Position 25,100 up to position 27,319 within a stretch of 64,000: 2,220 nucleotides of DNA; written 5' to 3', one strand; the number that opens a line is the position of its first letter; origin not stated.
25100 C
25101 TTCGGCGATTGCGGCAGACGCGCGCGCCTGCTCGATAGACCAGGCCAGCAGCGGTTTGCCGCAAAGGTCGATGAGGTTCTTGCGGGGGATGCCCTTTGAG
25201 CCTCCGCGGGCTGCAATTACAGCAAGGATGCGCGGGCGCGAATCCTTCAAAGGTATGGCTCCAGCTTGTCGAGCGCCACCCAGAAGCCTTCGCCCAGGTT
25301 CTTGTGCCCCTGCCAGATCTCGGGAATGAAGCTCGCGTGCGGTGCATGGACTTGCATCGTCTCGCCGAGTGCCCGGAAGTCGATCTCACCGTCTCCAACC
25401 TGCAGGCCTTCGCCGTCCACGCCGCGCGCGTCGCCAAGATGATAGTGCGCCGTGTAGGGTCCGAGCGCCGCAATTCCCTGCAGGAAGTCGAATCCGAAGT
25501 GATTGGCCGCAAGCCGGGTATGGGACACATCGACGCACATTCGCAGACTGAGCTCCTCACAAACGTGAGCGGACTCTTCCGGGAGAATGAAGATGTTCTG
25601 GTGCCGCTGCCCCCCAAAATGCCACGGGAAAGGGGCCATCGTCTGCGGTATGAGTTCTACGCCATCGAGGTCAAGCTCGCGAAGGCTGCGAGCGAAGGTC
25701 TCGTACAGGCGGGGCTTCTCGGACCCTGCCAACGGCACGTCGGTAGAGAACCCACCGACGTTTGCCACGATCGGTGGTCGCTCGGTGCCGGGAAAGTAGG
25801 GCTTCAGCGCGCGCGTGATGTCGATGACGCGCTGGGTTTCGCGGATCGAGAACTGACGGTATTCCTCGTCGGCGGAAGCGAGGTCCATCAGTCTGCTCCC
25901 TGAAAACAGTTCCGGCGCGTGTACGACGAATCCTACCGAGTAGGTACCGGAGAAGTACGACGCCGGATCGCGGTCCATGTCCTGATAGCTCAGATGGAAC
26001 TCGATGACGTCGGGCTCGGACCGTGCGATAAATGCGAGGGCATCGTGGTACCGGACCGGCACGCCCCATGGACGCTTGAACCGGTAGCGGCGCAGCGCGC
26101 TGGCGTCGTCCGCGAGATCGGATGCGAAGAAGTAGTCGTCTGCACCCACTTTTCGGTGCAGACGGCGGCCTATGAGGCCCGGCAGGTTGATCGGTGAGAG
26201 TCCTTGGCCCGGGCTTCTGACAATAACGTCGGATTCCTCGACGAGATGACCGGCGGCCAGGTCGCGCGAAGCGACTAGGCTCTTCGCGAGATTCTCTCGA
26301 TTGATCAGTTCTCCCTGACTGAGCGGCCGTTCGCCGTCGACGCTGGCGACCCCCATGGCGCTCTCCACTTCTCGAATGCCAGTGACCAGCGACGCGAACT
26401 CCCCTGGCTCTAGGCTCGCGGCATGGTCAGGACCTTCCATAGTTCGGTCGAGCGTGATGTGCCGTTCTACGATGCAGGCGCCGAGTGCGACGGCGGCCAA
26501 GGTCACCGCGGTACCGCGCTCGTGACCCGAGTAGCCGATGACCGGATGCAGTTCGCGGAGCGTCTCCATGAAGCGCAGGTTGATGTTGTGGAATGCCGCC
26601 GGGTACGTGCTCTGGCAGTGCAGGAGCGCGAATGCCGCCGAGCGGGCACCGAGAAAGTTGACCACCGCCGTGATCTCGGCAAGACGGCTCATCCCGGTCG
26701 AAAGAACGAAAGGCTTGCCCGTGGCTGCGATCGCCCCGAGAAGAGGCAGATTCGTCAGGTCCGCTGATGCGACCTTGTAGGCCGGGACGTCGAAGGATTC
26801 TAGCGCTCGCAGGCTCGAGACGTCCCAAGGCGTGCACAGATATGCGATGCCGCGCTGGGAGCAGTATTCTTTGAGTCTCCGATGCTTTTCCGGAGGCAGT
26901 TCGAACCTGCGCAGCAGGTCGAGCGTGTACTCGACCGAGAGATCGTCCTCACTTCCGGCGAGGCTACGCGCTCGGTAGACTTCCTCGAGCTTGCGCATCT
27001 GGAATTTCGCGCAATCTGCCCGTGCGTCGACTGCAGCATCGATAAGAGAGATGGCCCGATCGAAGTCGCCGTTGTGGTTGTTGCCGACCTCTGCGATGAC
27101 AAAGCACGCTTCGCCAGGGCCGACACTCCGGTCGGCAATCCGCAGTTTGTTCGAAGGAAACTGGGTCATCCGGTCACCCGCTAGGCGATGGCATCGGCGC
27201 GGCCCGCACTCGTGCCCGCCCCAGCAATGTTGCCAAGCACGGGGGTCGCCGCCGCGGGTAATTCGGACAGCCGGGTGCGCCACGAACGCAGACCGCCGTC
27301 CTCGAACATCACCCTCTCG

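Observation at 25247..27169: NeuB-SAF synthase fused in-frame to a ~290-aa xylose-isomerase-like TIM-barrel domain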

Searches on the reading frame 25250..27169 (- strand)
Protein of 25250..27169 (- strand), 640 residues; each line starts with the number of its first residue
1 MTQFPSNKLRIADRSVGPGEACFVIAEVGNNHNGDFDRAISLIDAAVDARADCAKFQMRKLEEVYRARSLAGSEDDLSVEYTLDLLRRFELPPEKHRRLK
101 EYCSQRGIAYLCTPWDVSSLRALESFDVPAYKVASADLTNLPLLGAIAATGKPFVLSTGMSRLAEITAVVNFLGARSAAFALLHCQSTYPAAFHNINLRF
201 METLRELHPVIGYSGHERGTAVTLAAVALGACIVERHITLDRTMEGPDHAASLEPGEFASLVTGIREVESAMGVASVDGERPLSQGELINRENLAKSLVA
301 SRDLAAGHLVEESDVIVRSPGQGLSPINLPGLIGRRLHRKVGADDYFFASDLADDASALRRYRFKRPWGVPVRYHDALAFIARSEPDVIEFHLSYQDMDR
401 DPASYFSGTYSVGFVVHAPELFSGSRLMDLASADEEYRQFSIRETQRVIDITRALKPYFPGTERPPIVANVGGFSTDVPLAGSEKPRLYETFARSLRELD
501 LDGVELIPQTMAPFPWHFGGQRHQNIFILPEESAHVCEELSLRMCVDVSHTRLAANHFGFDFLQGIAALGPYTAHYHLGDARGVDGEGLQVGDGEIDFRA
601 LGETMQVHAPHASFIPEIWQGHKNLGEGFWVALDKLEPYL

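Call 4: search_protein_families(library=pfam, proteins=[window:25250-27169:-], max_evalue=0.01)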
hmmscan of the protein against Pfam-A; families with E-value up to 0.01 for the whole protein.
window:25250-27169:- (640 aa): 3 families
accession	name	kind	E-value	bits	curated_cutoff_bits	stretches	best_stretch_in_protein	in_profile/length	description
PF03102.20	NeuB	-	4.8e-83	278.8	22.1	1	42-274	1-238/241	NeuB family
PF01261.30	AP_endonuc_2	-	3.6e-17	63.3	31.1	1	387-627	10-241/249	Xylose isomerase-like TIM barrel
PF08666.17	SAF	-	3e-09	37.7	21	1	296-352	2-62/63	SAF domain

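Call 5: search_protein_families(library=ncbifam, proteins=[window:25250-27169:-], max_evalue=0.001)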
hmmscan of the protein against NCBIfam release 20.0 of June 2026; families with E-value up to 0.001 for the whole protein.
window:25250-27169:- (640 aa): 2 families
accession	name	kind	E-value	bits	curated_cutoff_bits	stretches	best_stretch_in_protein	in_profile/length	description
TIGR03569.1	NeuB_NnaB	equivalog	4.4e-96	321.8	399.65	1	22-345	1-327/329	N-acetylneuraminate synthase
TIGR03586.1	PseI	equivalog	8.4e-67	225.7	340.25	1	22-343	2-323/327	pseudaminic acid synthase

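Call 6: find_homologous_proteins(query=window:25250-27169:-, max_evalue=1e-10)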
Query window:25250-27169:- (640 aa): 7993 proteins with E <= 1e-10 among 8000 candidates; the best 120 are listed.
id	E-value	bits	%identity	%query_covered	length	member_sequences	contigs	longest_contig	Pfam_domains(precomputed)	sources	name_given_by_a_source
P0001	0.0e+0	1464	100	100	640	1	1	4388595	PF03102.21,PF08666.18,PF01261.31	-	-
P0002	0.0e+0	1299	88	100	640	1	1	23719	PF03102.21,PF08666.18,PF01261.31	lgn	-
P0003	0.0e+0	1242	84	99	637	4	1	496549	PF03102.21,PF08666.18,PF01261.31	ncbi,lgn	-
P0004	0.0e+0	1174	80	99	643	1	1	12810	PF03102.21,PF08666.18,PF01261.31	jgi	jgi:N-acetylneuraminate synthase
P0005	0.0e+0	1171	79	99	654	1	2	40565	PF03102.21,PF08666.18,PF01261.31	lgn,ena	-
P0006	0.0e+0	1170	78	99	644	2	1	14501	PF03102.21,PF08666.18,PF01261.31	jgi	jgi:sialic acid synthase SpsE/sugar phosphate isomerase/epimerase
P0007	0.0e+0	1159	77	99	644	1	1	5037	PF03102.21,PF08666.18,PF01261.31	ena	-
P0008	0.0e+0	1157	77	99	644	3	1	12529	PF03102.21,PF08666.18,PF01261.31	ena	-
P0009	0.0e+0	1157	78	99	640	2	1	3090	PF03102.21,PF08666.18,PF01261.31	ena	-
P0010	0.0e+0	1154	78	99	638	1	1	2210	PF03102.21,PF08666.18,PF01261.31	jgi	jgi:sialic acid synthase SpsE/sugar phosphate isomerase/epimerase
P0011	0.0e+0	1154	77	99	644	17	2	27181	PF03102.21,PF08666.18,PF01261.31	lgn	-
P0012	0.0e+0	1153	78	99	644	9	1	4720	PF03102.21,PF08666.18,PF01261.31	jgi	jgi:N-acetylneuraminate synthase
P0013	0.0e+0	1153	78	99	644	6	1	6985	PF03102.21,PF08666.18,PF01261.31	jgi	-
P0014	0.0e+0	1151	76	99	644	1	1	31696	PF03102.21,PF08666.18,PF01261.31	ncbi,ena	-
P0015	0.0e+0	1151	77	99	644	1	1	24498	PF03102.21,PF08666.18,PF01261.31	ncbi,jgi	jgi:sialic acid synthase SpsE/sugar phosphate isomerase/epimerase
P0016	0.0e+0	1151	77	99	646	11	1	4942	PF03102.21,PF08666.18,PF01261.31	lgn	-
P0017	0.0e+0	1145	76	99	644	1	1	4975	PF03102.21,PF08666.18,PF01261.31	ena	-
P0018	0.0e+0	1144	76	99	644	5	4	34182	PF03102.21,PF08666.18,PF01261.31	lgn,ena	-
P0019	0.0e+0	1142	76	99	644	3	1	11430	PF03102.21,PF08666.18,PF01261.31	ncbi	ncbi:MAG: N-acetylneuraminate synthase family protein [Pyrinomonadaceae bacterium]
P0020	0.0e+0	1142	76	100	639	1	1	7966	PF03102.21,PF08666.18,PF01261.31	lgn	-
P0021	0.0e+0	1141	78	99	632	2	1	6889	PF03102.21,PF08666.18,PF01261.31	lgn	-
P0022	0.0e+0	1139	76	99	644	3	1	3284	PF03102.21,PF08666.18,PF01261.31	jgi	-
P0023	0.0e+0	1135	76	99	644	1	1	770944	PF03102.21,PF08666.18,PF01261.31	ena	-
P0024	0.0e+0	1132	76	99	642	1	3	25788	PF03102.21,PF08666.18,PF01261.31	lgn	-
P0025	0.0e+0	1131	76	99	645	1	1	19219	PF03102.21,PF08666.18,PF01261.31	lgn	-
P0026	0.0e+0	1128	75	100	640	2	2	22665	PF03102.21,PF08666.18,PF01261.31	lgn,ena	-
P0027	0.0e+0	1128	76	99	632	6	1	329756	PF03102.21,PF08666.18,PF01261.31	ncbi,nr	ncbi:MAG: N-acetylneuraminate synthase family protein [Mycolicibacterium sp.]|nr:N-acetylneuraminate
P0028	0.0e+0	1116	77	99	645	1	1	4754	PF03102.21,PF08666.18,PF01261.31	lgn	-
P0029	0.0e+0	1103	74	99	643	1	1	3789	PF03102.21,PF08666.18,PF01261.31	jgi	jgi:sialic acid synthase SpsE/sugar phosphate isomerase/epimerase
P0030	0.0e+0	1097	73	98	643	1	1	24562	PF03102.21,PF08666.18,PF01261.31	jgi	jgi:sialic acid synthase SpsE/sugar phosphate isomerase/epimerase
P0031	0.0e+0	1096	74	99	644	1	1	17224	PF03102.21,PF08666.18,PF01261.31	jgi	jgi:N-acetylneuraminate synthase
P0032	0.0e+0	1092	73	99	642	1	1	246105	PF03102.21,PF08666.18,PF01261.31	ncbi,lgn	-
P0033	0.0e+0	1090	72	100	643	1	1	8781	PF03102.21,PF08666.18,PF01261.31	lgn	-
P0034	0.0e+0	1088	72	99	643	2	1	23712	PF03102.21,PF08666.18,PF01261.31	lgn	-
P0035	0.0e+0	1085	74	98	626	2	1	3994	PF03102.21,PF08666.18,PF01261.31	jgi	jgi:N-acetylneuraminate synthase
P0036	0.0e+0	1085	73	99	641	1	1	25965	PF03102.21,PF08666.18,PF01261.31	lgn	-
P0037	0.0e+0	1083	72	99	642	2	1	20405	PF03102.21,PF08666.18,PF01261.31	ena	-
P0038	0.0e+0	1082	73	99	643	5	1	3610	PF03102.21,PF08666.18,PF01261.31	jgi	jgi:N-acetylneuraminate synthase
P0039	0.0e+0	1080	72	99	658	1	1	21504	PF03102.21,PF08666.18,PF01261.31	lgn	-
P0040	0.0e+0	1075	72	99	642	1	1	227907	PF03102.21,PF08666.18,PF01261.31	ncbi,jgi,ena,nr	ncbi:MAG TPA: N-acetylneuraminate synthase family protein [Rhizomicrobium sp.]|nr:N-acetylneuraminat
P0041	0.0e+0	1074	72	99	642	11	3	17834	PF03102.21,PF08666.18,PF01261.31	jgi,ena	-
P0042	0.0e+0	1074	72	99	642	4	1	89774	PF03102.21,PF08666.18,PF01261.31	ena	-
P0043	0.0e+0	1074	72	100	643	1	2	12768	PF03102.21,PF08666.18,PF01261.31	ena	-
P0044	0.0e+0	1071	72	99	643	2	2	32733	PF03102.21,PF08666.18,PF01261.31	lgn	-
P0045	0.0e+0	1070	72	99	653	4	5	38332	PF03102.21,PF08666.18,PF01261.31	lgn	-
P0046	0.0e+0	1070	73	99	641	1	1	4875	PF03102.21,PF08666.18,PF01261.31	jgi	jgi:N-acetylneuraminate synthase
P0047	0.0e+0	1070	72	99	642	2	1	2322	PF03102.21,PF08666.18,PF01261.31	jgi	-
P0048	0.0e+0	1068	71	100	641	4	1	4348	PF03102.21,PF08666.18,PF01261.31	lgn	-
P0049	0.0e+0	1066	72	99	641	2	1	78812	PF03102.21,PF08666.18,PF01261.31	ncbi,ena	-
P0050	0.0e+0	1065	71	99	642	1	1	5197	PF03102.21,PF08666.18,PF01261.31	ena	-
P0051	0.0e+0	1065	71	99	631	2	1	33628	PF03102.21,PF08666.18,PF01261.31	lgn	-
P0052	0.0e+0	1063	71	99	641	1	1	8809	PF03102.21,PF08666.18,PF01261.31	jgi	jgi:sialic acid synthase SpsE/sugar phosphate isomerase/epimerase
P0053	0.0e+0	1063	71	99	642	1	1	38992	PF03102.21,PF08666.18,PF01261.31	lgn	-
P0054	0.0e+0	1061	71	98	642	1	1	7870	PF03102.21,PF08666.18,PF01261.31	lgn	-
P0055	0.0e+0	1059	71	99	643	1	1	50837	PF03102.21,PF08666.18,PF01261.31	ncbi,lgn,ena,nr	ncbi:MAG TPA: N-acetylneuraminate synthase family protein [Rhizomicrobium sp.]|nr:N-acetylneuraminat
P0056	0.0e+0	1059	70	100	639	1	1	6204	PF03102.21,PF08666.18,PF01261.31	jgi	-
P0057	0.0e+0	1058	72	99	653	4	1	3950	PF03102.21,PF08666.18,PF01261.31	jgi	jgi:N-acetylneuraminate synthase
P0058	0.0e+0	1057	72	98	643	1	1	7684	PF03102.21,PF08666.18,PF01261.31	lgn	-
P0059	0.0e+0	1056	71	99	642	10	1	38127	PF03102.21,PF08666.18,PF01261.31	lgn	-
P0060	0.0e+0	1056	71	99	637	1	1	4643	PF03102.21,PF08666.18,PF01261.31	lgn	-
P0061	0.0e+0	1055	70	99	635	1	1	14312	PF03102.21,PF08666.18,PF01261.31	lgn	-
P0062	0.0e+0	1055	70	100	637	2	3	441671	PF03102.21,PF08666.18,PF01261.31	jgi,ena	-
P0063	0.0e+0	1054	72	99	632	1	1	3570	PF03102.21,PF08666.18,PF01261.31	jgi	jgi:N-acetylneuraminate synthase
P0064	0.0e+0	1053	71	99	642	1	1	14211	PF03102.21,PF08666.18,PF01261.31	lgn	-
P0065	0.0e+0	1052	71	99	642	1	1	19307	PF03102.21,PF08666.18,PF01261.31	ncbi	-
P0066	0.0e+0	1052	70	99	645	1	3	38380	PF03102.21,PF08666.18,PF01261.31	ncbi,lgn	-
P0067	0.0e+0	1052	71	99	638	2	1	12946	PF03102.21,PF08666.18,PF01261.31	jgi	jgi:sialic acid synthase SpsE/sugar phosphate isomerase/epimerase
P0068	0.0e+0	1051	71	99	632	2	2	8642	PF03102.21,PF08666.18,PF01261.31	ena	-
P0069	0.0e+0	1050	71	99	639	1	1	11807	PF03102.21,PF08666.18,PF01261.31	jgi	jgi:N-acetylneuraminate synthase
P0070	0.0e+0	1050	70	100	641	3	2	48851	PF03102.21,PF08666.18,PF01261.31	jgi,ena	-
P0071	0.0e+0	1050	70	100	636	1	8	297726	PF03102.21,PF08666.18,PF01261.31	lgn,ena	-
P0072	0.0e+0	1050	70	100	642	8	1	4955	PF03102.21,PF08666.18,PF01261.31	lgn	-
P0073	0.0e+0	1049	70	99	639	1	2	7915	PF03102.21,PF08666.18,PF01261.31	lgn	-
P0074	0.0e+0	1049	70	99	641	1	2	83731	PF03102.21,PF08666.18,PF01261.31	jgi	jgi:N-acetylneuraminate synthase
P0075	0.0e+0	1047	71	99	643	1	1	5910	PF03102.21,PF08666.18,PF01261.31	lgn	-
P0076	0.0e+0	1046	70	99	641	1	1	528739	PF03102.21,PF08666.18,PF01261.31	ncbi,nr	ncbi:N-acetylneuraminate synthase family protein [Bradyrhizobium sp. 141]|nr:N-acetylneuraminate syn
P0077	0.0e+0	1046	70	99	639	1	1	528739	PF03102.21,PF08666.18,PF01261.31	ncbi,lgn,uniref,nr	ncbi:N-acetylneuraminate synthase family protein [Bradyrhizobium sp. 141]|uniref:N-acetylneuraminate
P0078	0.0e+0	1046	70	99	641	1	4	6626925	PF03102.21,PF08666.18,PF01261.31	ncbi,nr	ncbi:acetylneuraminic acid synthetase [Bradyrhizobium sp. WBOS4]|nr:acetylneuraminic acid synthetase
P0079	0.0e+0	1046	70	99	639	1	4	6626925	PF03102.21,PF08666.18,PF01261.31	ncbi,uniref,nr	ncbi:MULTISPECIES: N-acetylneuraminate synthase family protein [unclassified Bradyrhizobium]|uniref:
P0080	0.0e+0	1045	70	99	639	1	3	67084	PF03102.21,PF08666.18,PF01261.31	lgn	-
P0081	0.0e+0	1044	71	99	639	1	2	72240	PF03102.21,PF08666.18,PF01261.31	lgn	-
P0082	0.0e+0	1044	70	99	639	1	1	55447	PF03102.21,PF08666.18,PF01261.31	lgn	-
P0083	0.0e+0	1044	71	99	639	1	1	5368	PF03102.21,PF08666.18,PF01261.31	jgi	jgi:sialic acid synthase SpsE/sugar phosphate isomerase/epimerase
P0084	0.0e+0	1044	70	99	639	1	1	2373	PF03102.21,PF08666.18,PF01261.31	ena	-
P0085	0.0e+0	1044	70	99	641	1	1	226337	PF03102.21,PF08666.18,PF01261.31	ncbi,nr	ncbi:N-acetylneuraminate synthase family protein [Bradyrhizobium liaoningense]|nr:N-acetylneuraminat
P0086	0.0e+0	1044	70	99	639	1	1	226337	PF03102.21,PF08666.18,PF01261.31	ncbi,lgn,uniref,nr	ncbi:N-acetylneuraminate synthase family protein [Bradyrhizobium liaoningense]|uniref:N-acetylneuram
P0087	0.0e+0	1044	70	99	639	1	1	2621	PF03102.21,PF08666.18,PF01261.31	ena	-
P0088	0.0e+0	1043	70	99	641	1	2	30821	PF03102.21,PF08666.18,PF01261.31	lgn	-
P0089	0.0e+0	1043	70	99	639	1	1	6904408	PF03102.21,PF08666.18,PF01261.31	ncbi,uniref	ncbi:N-acetylneuraminate synthase family protein [Bradyrhizobium sp. A11]|uniref:N-acetylneuraminate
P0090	0.0e+0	1043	70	99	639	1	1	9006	PF03102.21,PF08666.18,PF01261.31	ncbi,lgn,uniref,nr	ncbi:N-acetylneuraminate synthase family protein [Bradyrhizobium sp. SHOUNA76]|uniref:N-acetylneuram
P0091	0.0e+0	1043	70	99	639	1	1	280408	PF03102.21,PF08666.18,PF01261.31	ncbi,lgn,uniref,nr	ncbi:N-acetylneuraminate synthase [Bradyrhizobium sp. IAR9]|uniref:N-acetylneuraminate synthase fami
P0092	0.0e+0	1043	70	99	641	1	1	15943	PF03102.21,PF08666.18,PF01261.31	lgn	-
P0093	0.0e+0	1043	70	99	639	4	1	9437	PF03102.21,PF08666.18,PF01261.31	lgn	-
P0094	0.0e+0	1043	70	99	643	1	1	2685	PF03102.21,PF08666.18,PF01261.31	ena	-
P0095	0.0e+0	1043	70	99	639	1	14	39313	PF03102.21,PF08666.18,PF01261.31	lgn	-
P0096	0.0e+0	1042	70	99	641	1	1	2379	PF03102.21,PF08666.18,PF01261.31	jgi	jgi:sialic acid synthase SpsE/sugar phosphate isomerase/epimerase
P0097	0.0e+0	1042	70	99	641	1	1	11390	PF03102.21,PF08666.18,PF01261.31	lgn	-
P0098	0.0e+0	1042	70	99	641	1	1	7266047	PF03102.21,PF08666.18,PF01261.31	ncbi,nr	ncbi:acetylneuraminic acid synthetase [Bradyrhizobium sp. UNPA324]|nr:acetylneuraminic acid syntheta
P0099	0.0e+0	1042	70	99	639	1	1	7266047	PF03102.21,PF08666.18,PF01261.31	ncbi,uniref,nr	ncbi:N-acetylneuraminate synthase family protein [Bradyrhizobium sp. UNPA324]|uniref:N-acetylneurami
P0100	0.0e+0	1042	70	99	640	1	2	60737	PF03102.21,PF08666.18,PF01261.31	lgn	-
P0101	0.0e+0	1042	70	99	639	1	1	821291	PF03102.21,PF08666.18,PF01261.31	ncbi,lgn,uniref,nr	ncbi:N-acetylneuraminate synthase family protein [Bradyrhizobium sp. TM239]|uniref:N-acetylneuramina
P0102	0.0e+0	1042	70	99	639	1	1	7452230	PF03102.21,PF08666.18,PF01261.31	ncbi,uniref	ncbi:N-acetylneuraminate synthase family protein [Bradyrhizobium sp. PUT101]|uniref:N-acetylneuramin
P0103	0.0e+0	1042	70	99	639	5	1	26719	PF03102.21,PF08666.18,PF01261.31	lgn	-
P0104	0.0e+0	1042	70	99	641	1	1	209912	PF03102.21,PF08666.18,PF01261.31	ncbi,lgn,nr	ncbi:N-acetylneuraminate synthase family protein [Bradyrhizobium diazoefficiens]|nr:N-acetylneuramin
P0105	0.0e+0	1042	71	98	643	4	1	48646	PF03102.21,PF08666.18,PF01261.31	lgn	-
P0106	0.0e+0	1042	70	99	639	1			PF03102.21,PF08666.18,PF01261.31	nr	nr:N-acetylneuraminate synthase family protein [Bradyrhizobium diazoefficiens]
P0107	0.0e+0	1042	70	99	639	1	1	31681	PF03102.21,PF08666.18,PF01261.31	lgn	-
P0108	0.0e+0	1041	69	99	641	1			PF03102.21,PF08666.18,PF01261.31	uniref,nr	uniref:Acetylneuraminic acid synthetase n=2 Tax=Bradyrhizobium amphicarpaeae TaxID=1404768 RepID=A0A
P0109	0.0e+0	1041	71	99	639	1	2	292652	PF03102.21,PF08666.18,PF01261.31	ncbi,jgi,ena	-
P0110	0.0e+0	1041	71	98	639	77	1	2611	PF03102.21,PF08666.18,PF01261.31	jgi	-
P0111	0.0e+0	1041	70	98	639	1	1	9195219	PF03102.21,PF08666.18,PF01261.31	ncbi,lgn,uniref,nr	ncbi:N-acetylneuraminate synthase family protein [Bradyrhizobium sp. 170]|uniref:N-acetylneuraminate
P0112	0.0e+0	1041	70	99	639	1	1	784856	PF03102.21,PF08666.18,PF01261.31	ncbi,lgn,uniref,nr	ncbi:N-acetylneuraminate synthase family protein [Bradyrhizobium sp. ERR14]|uniref:N-acetylneuramina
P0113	0.0e+0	1041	69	99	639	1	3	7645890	PF03102.21,PF08666.18,PF01261.31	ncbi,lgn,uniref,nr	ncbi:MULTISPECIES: N-acetylneuraminate synthase family protein [Bradyrhizobium]|uniref:N-acetylneura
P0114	0.0e+0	1041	70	99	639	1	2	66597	PF03102.21,PF08666.18,PF01261.31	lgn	-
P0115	0.0e+0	1041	70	99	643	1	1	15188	PF03102.21,PF08666.18,PF01261.31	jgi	jgi:N-acetylneuraminate synthase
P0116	0.0e+0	1041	69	99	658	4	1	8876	PF03102.21,PF08666.18,PF01261.31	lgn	-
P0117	0.0e+0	1041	70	99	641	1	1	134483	PF03102.21,PF08666.18,PF01261.31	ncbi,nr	ncbi:TIM barrel protein [Bradyrhizobium yuanmingense]|nr:TIM barrel protein [Bradyrhizobium yuanming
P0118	0.0e+0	1041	70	99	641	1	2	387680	PF03102.21,PF08666.18,PF01261.31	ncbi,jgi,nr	ncbi:MAG: acetylneuraminic acid synthetase [Bradyrhizobiaceae bacterium]|jgi:N-acetylneuraminate syn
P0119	0.0e+0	1041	71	99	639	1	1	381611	PF03102.21,PF08666.18,PF01261.31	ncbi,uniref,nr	ncbi:N-acetylneuraminate synthase family protein [Bradyrhizobium sp.]|uniref:N-acetylneuraminate syn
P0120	0.0e+0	1041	69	99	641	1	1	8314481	PF03102.21,PF08666.18,PF01261.31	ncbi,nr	ncbi:N-acetylneuraminate synthase family protein [Bradyrhizobium sp. 195]|nr:N-acetylneuraminate syn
